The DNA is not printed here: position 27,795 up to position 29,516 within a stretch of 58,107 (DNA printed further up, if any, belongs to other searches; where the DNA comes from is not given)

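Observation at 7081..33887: Shared C-terminal [LY]-[FY]-[LV]-P-x-[LI] motif on three unrelated secreted proteins: candidate sorting or assembly signal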

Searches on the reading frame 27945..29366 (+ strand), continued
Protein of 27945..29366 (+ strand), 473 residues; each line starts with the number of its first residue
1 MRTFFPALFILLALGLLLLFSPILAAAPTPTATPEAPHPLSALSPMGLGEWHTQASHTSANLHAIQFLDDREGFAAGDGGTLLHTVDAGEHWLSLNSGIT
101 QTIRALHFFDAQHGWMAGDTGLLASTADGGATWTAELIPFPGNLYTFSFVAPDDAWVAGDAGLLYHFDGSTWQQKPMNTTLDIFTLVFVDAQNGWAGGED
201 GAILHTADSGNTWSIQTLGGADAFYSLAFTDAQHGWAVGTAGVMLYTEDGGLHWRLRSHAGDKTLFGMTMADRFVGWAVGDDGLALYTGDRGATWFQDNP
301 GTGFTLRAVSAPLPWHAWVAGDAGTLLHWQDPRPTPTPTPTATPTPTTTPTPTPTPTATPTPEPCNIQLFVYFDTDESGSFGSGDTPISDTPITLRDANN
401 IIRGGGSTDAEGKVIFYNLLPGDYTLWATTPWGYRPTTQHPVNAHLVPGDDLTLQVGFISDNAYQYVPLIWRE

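Call 59: find_encoding_contigs(protein=P0124, flank=10000, max_places=2)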
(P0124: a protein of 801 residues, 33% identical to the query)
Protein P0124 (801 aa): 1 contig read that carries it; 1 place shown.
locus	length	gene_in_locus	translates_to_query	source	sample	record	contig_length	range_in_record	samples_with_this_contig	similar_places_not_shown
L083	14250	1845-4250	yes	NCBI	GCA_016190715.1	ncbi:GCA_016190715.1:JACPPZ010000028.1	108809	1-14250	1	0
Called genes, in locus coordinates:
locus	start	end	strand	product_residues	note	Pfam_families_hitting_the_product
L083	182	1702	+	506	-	PF20695:UbiD_N, PF01977:UbiD, PF20696:UbiD_C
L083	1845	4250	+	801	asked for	PF14870:PSII_BNR, PF02012:BNR (faint), PF14870:PSII_BNR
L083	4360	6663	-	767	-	PF01315:Ald_Xan_dh_C, PF02738:MoCoBD_1, PF20256:MoCoBD_2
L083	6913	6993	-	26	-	PF09851:SHOCT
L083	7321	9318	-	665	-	PF11398:DUF2813 (weak), PF13175:AAA_15, PF13476:AAA_23, PF13304:AAA_21, PF20469:OLD-like_TOPRIM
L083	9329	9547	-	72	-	PF13619:KTSC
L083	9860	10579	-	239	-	-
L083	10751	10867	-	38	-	PF09851:SHOCT (weak)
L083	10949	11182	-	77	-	-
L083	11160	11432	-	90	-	PF21748:UPF0150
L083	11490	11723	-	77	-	PF09851:SHOCT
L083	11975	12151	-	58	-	PF09723:Zn_ribbon_8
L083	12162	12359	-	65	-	PF25160:LdpA_Fe-S-bd (weak), PF12797:Fer4_2 (weak), PF00037:Fer4 (weak)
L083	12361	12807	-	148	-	PF01597:GCV_H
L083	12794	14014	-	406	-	PF13183:Fer4_8, PF13534:Fer4_17 (weak), PF02754:CCG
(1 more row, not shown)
